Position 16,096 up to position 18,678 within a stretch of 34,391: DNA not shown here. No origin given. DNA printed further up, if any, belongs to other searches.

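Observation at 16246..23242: Unrecognisable four-gene envelope cluster: single-pass membrane protein, two paralogous barrel-like proteins, vWA-OmpA anchor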

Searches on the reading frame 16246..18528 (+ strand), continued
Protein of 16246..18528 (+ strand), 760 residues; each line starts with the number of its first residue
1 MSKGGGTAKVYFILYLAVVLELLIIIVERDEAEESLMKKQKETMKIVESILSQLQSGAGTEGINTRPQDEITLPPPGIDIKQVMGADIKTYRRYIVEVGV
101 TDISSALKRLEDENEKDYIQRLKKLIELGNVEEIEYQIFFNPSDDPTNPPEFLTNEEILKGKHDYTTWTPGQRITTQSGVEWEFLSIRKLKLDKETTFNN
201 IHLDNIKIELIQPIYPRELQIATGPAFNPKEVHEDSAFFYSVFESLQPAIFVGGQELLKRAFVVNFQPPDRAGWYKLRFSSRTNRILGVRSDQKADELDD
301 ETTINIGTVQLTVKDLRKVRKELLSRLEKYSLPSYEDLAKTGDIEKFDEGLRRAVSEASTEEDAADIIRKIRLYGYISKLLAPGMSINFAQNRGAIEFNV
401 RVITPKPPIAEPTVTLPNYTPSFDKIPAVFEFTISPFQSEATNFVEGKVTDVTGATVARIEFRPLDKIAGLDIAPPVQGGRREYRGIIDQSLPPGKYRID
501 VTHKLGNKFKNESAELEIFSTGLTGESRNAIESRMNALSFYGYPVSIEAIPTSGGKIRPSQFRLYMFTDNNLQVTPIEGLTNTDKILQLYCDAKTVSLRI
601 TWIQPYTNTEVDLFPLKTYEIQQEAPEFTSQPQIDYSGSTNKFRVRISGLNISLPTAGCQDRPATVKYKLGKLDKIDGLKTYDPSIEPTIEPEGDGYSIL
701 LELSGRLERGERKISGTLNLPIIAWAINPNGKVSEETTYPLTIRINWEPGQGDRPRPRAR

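Call 57: find_encoding_contigs(protein=P0466, flank=10000, max_places=3)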
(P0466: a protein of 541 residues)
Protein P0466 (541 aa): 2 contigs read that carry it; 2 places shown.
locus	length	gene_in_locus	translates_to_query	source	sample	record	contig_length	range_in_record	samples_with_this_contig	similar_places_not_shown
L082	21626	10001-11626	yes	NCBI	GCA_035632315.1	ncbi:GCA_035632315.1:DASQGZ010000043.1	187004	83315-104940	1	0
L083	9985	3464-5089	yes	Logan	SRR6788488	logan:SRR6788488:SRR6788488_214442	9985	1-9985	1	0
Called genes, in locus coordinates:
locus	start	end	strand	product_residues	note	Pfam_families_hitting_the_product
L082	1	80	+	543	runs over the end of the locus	PF01523:PmbA_TldD_1st, PF19289:PmbA_TldD_3rd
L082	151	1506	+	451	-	PF01523:PmbA_TldD_1st, PF19290:PmbA_TldD_2nd (weak), PF19289:PmbA_TldD_3rd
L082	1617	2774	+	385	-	PF00155:Aminotran_1_2, PF01041:DegT_DnrJ_EryC1 (weak), PF01053:Cys_Met_Meta_PP (weak)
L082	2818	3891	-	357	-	PF21320:WHD_Rv2258c, PF05175:MTS (weak), PF13489:Methyltransf_23, PF13847:Methyltransf_31, PF08241:Methyltransf_11, PF08242:Methyltransf_12, PF13649:Methyltransf_25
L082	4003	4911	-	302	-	PF00165:HTH_AraC (faint), PF12833:HTH_18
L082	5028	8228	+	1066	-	PF01433:Peptidase_M1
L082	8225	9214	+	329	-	PF01408:GFO_IDH_MocA, PF22725:GFO_IDH_MocA_C3, PF02894:GFO_IDH_MocA_C (weak)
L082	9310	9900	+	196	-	PF00677:Lum_binding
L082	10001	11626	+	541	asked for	-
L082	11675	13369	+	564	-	-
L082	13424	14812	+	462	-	-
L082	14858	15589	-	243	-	PF00005:ABC_tran, PF13304:AAA_21 (faint)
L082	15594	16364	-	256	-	PF02405:MlaE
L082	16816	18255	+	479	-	PF00749:tRNA-synt_1c, PF19269:Anticodon_2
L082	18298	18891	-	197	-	PF13328:HD_4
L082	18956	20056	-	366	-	PF01926:MMR_HSR1, PF02421:FeoB_N, PF06071:YchF-GTPase_C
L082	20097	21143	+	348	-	PF00676:E1_dh, PF13292:DXP_synthase_N (weak), PF02775:TPP_enzyme_C (weak)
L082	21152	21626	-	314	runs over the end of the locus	PF00294:PfkB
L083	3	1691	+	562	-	?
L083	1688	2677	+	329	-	PF01408:GFO_IDH_MocA, PF22725:GFO_IDH_MocA_C3, PF02894:GFO_IDH_MocA_C (weak)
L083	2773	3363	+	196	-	PF00677:Lum_binding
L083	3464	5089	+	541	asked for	-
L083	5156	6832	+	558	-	-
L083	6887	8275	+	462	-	-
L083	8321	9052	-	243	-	PF00005:ABC_tran, PF13304:AAA_21 (faint)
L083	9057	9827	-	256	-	PF02405:MlaE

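Call 60: list_cluster_members(proteins=[P0428, P0430, P0434, P0437, P0439, P0446, P0448, P0466, P0467, P0476])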
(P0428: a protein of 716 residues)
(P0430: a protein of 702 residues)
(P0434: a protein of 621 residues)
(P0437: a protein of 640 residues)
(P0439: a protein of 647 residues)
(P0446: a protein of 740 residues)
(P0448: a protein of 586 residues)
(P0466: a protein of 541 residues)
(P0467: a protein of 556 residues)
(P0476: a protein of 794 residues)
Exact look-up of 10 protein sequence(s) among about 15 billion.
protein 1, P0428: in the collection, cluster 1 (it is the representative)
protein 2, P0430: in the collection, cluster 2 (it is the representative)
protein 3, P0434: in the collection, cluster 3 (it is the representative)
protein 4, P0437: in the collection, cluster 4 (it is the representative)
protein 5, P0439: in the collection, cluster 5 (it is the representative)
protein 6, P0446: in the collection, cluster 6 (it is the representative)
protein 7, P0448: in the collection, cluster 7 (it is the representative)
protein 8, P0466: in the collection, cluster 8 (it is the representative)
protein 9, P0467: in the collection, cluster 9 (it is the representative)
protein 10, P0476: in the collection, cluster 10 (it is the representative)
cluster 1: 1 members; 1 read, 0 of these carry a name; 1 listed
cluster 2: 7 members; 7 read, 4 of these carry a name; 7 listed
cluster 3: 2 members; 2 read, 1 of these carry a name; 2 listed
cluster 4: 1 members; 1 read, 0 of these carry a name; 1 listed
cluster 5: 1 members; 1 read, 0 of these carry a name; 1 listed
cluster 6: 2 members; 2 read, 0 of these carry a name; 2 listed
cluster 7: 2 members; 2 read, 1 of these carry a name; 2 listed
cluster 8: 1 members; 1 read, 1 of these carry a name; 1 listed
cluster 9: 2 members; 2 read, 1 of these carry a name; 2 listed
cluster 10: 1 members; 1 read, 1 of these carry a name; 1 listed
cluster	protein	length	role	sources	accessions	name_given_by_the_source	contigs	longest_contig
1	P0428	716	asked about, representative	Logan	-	-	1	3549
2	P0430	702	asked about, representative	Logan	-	-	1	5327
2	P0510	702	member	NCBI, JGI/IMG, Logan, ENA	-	hypothetical protein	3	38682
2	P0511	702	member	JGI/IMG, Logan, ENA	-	hypothetical protein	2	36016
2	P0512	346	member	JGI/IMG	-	hypothetical protein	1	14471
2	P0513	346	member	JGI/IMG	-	hypothetical protein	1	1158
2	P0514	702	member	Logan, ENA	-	-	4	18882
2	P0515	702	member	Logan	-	-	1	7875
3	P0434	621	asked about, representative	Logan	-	-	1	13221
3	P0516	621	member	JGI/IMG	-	hypothetical protein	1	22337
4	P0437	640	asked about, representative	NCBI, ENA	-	-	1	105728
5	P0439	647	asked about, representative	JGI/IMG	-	-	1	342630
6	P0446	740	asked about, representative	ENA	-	-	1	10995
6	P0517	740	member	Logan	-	-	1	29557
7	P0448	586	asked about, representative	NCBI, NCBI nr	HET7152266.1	MAG TPA: hypothetical protein VFJ29_00740 [Candidatus Kapabacteria bacterium] | hypothetical protein [Candidatus Kapabacteria bacterium]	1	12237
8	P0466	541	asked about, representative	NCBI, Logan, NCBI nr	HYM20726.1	MAG TPA: hypothetical protein VEW28_06960 [Candidatus Kapabacteria bacterium] | hypothetical protein [Candidatus Kapabacteria bacterium]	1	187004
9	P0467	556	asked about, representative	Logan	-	-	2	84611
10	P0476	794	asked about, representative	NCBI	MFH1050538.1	MAG: T9SS type A sorting domain-containing protein [bacterium]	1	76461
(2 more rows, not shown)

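Call 61: find_encoding_contigs(protein=P0437, flank=10000, max_places=1)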
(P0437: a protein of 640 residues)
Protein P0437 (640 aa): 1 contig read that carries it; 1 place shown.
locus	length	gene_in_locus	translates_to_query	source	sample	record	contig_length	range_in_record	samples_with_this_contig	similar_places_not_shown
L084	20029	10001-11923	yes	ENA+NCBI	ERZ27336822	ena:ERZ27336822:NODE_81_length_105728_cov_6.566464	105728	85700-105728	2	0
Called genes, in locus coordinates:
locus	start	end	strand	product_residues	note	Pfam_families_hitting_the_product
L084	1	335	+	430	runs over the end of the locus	PF12704:MacB_PCD, PF02687:FtsX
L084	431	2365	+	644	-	PF01807:Zn_ribbon_DnaG, PF08275:DNAG_N, PF01751:Toprim, PF13155:Toprim_2, PF13362:Toprim_3 (weak), PF13662:Toprim_4, PF10410:DnaB_bind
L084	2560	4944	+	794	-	PF09976:TPR_21 (faint), PF07719:TPR_2 (faint), PF13174:TPR_6 (faint), PF13424:TPR_12 (faint), PF13525:YfiO (faint), PF14559:TPR_19 (faint), PF00515:TPR_1 (faint), PF13432:TPR_16 (weak), +1 more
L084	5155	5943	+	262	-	PF10418:DHODB_Fe-S_bind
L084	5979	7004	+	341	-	PF01180:DHO_dh, PF01207:Dus (faint), PF03060:NMO (weak)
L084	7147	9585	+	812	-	PF00580:UvrD-helicase, PF01443:Viral_helicase1 (faint), PF13245:AAA_19, PF13604:AAA_30 (faint), PF13361:UvrD_C, PF13538:UvrD_C_2, PF21196:PcrA_UvrD_tudor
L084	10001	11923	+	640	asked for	-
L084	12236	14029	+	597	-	-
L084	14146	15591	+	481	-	-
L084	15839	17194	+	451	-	PF00092:VWA, PF00362:Integrin_beta (faint), PF05359:DUF748 (faint), PF13519:VWA_2, PF25106:VWA_4, PF00691:OmpA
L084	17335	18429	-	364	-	PF15902:Sortilin-Vps10 (faint), PF02012:BNR (faint)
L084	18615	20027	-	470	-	?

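Call 62: find_encoding_contigs(protein=P0439, flank=10000, max_places=1)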
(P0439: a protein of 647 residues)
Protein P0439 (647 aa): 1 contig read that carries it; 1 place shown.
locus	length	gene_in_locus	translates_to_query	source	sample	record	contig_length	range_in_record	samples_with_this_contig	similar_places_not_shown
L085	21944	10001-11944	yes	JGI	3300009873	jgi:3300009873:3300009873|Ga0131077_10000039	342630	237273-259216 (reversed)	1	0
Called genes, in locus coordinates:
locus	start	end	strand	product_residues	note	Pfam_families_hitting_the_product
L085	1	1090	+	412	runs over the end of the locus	PF12704:MacB_PCD, PF02687:FtsX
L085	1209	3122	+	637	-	PF01807:Zn_ribbon_DnaG, PF08275:DNAG_N, PF01751:Toprim, PF13362:Toprim_3, PF13662:Toprim_4, PF13155:Toprim_2, PF10410:DnaB_bind (weak)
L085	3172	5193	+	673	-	PF07719:TPR_2 (faint), PF13174:TPR_6 (faint), PF13525:YfiO (faint), PF13428:TPR_14 (faint), PF14559:TPR_19 (faint)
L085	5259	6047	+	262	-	PF10418:DHODB_Fe-S_bind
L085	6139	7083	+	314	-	PF01180:DHO_dh, PF03060:NMO (faint)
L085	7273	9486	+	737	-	PF00580:UvrD-helicase, PF01443:Viral_helicase1 (faint), PF13245:AAA_19, PF13604:AAA_30 (faint), PF13361:UvrD_C, PF13538:UvrD_C_2, PF21196:PcrA_UvrD_tudor (weak)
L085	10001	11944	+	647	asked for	-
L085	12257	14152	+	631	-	-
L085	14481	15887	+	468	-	-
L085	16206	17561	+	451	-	PF00092:VWA, PF00362:Integrin_beta (faint), PF13519:VWA_2, PF25106:VWA_4, PF05359:DUF748 (faint), PF00691:OmpA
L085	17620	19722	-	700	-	PF00795:CN_hydrolase, PF02540:NAD_synthase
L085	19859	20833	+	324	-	PF00483:NTP_transferase, PF12804:NTP_transf_3, PF25087:GMPPB_C (weak)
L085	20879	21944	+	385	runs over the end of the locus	PF00438:S-AdoMet_synt_N, PF02772:S-AdoMet_synt_M, PF02773:S-AdoMet_synt_C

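Call 63: find_encoding_contigs(protein=P0510, flank=10000, max_places=1)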
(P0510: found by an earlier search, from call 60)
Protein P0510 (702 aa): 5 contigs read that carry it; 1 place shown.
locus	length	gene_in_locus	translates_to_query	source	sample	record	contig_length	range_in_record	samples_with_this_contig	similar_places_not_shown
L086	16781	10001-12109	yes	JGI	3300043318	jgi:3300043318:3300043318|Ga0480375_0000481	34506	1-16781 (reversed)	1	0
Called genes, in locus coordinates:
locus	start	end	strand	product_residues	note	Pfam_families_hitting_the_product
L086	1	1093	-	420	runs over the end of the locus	PF06689:zf-C4_ClpX, PF01078:Mg_chelatase (faint), PF07724:AAA_2, PF00004:AAA, PF10431:ClpB_D2-small (weak)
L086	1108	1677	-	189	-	PF00574:CLP_protease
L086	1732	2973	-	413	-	PF05697:Trigger_N, PF05698:Trigger_C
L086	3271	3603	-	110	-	PF01588:tRNA_bind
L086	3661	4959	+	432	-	PF00890:FAD_binding_2, PF01134:GIDA (weak), PF01266:DAO (weak), PF01593:Amino_oxidase, PF07992:Pyr_redox_2 (weak), PF12831:FAD_oxidored, PF13450:NAD_binding_8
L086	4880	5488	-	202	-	PF14378:PAP2_3 (weak), PF01569:PAP2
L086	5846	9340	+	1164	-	PF08471:Ribonuc_red_2_N, PF02867:Ribonuc_red_lgC, PF20772:TACO1_YebC_N, PF02867:Ribonuc_red_lgC, PF12637:TSCPD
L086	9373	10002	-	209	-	-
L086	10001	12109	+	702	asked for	-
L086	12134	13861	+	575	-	-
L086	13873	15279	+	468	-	-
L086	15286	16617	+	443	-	PF00092:VWA, PF13519:VWA_2, PF25106:VWA_4, PF00691:OmpA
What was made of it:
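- The same four genes occur in ~60% GC relatives (L084, L085) and in L086, where the gaps are only 24, 11 and 6 nt (calls 61-63). The genes are packed tightly in L086, with gaps of 24, 11 and 6 nt (call 63).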

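Call 64: find_encoding_contigs(protein=P0517, flank=10000, max_places=1)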
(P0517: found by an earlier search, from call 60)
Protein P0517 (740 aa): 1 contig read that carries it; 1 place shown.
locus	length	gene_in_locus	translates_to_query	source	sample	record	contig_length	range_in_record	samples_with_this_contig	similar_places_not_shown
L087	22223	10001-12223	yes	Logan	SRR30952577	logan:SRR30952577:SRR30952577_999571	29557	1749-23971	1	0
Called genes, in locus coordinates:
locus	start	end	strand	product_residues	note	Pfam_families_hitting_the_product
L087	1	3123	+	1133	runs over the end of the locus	PF07494:Reg_prop (faint), PF16819:DUF5074 (faint), PF07495:Y_Y_Y, PF00512:HisKA, PF02518:HATPase_c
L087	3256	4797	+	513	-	PF00117:GATase, PF07722:Peptidase_C26, PF02540:NAD_synthase (weak), PF00958:GMP_synt_C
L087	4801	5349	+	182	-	PF08922:DUF1905, PF13376:OmdA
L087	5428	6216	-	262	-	PF01625:PMSR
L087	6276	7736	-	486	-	PF05195:AMP_N, PF00557:Peptidase_M24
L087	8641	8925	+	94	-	-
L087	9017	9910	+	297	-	-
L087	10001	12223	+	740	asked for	-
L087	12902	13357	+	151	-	PF02381:MraZ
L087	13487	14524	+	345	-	PF01795:Methyltransf_5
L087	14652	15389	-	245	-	-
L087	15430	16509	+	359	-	PF17773:UPF0176_N, PF00581:Rhodanese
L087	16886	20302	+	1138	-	PF07504:FTP, PF01447:Peptidase_M4, PF02868:Peptidase_M4_C, PF18962:Por_Secre_tail (weak)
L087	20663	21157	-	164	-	PF02469:Fasciclin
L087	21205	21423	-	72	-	-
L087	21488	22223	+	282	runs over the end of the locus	-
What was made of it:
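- g4 is absent beside the triad in L082/L083, and one g1 relative stands alone (L087) (calls 57, 64).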

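Call 66: search_protein_families(library=pfam, proteins=[P0476, P0481, P0475, P0501, P0434, P0466, P0446], max_evalue=0.01)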
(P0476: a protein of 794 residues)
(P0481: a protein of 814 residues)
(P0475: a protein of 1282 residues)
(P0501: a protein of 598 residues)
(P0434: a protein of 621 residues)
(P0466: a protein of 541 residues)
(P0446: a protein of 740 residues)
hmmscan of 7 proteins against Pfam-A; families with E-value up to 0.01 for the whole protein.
P0476 (794 aa): 1 family
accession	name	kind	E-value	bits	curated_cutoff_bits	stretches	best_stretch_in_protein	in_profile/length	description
PF18962.6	Por_Secre_tail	-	3.9e-05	24.3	27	1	712-793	1-75/75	Secretion system C-terminal sorting domain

P0481 (814 aa): 1 family
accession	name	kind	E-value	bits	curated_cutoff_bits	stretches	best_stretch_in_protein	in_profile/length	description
PF18962.6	Por_Secre_tail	-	1.9e-05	25.3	27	1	732-812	1-74/75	Secretion system C-terminal sorting domain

P0475 (1282 aa): 19 families
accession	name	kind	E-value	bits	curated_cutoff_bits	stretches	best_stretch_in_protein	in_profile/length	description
PF02369.22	Big_1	-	5.8e-297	959.5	34.9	13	683-770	3-92/93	Bacterial Ig-like domain (group 1)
PF09134.16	Invasin_D3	-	5.3e-176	572.4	33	13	1081-1166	4-89/98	Invasin, domain 3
PF16640.11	Big_3_5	-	1.6e-54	182.8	35.5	12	1097-1168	12-78/88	Bacterial Ig-like domain (group 3)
PF13620.12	CarboxypepD_reg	-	3e-49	165.7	32.3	12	701-774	2-71/82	Carboxypeptidase regulatory-like domain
PF18565.7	Glyco_hydro2_C5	-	5.6e-27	94.1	32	0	684-764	3-99/103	Glycoside hydrolase family 2 C-terminal domain 5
PF17880.6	Yos9_DD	-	9.1e-25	87.7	30.5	0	1079-1128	62-111/128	Yos9 dimerzation domain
PF00801.26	PKD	-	6.7e-24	84.1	23.5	0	712-762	26-68/80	PKD domain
PF24107.1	DUF7382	-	2.6e-15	56.5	27.4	0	698-742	19-63/65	Domain of unknown function (DUF7382)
PF01835.25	MG2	-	8.3e-11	42.5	32.8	0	687-754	25-89/96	MG2 domain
PF17789.7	MG4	-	4.3e-10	40.1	24.7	0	1200-1262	18-81/95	Macroglobulin domain MG4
PF22579.2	Cbm74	-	1.8e-08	34.5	27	0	1118-1146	18-47/64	Carbohydrate binding module-like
PF12696.13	TraG-D_C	-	9.9e-08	32.4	22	0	738-777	67-108/126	TraM recognition site of TraD and TraG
PF18040.7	BPA_C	-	6.1e-07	29.9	26.2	0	738-776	12-52/95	beta porphyranase A C-terminal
PF21305.2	type_II_gspD_N0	-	7.2e-05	23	27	0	75-89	14-28/71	GspD-like, N0 domain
PF01687.23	Flavokinase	-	0.00021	22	19.6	0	218-278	7-67/124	Riboflavin kinase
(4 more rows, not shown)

P0501 (598 aa): 1 family
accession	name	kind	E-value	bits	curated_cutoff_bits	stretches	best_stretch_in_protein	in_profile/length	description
PF18962.6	Por_Secre_tail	-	2.1e-08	34.8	27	1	517-597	1-75/75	Secretion system C-terminal sorting domain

P0434 (621 aa): 0 families

P0466 (541 aa): 0 families

P0446 (740 aa): 0 families

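Call 67: search_protein_families(library=padloc, proteins=[window:16246-18528:+], max_evalue=0.01)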
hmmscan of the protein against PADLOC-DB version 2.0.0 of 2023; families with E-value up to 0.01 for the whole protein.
window:16246-18528:+ (760 aa): 0 families
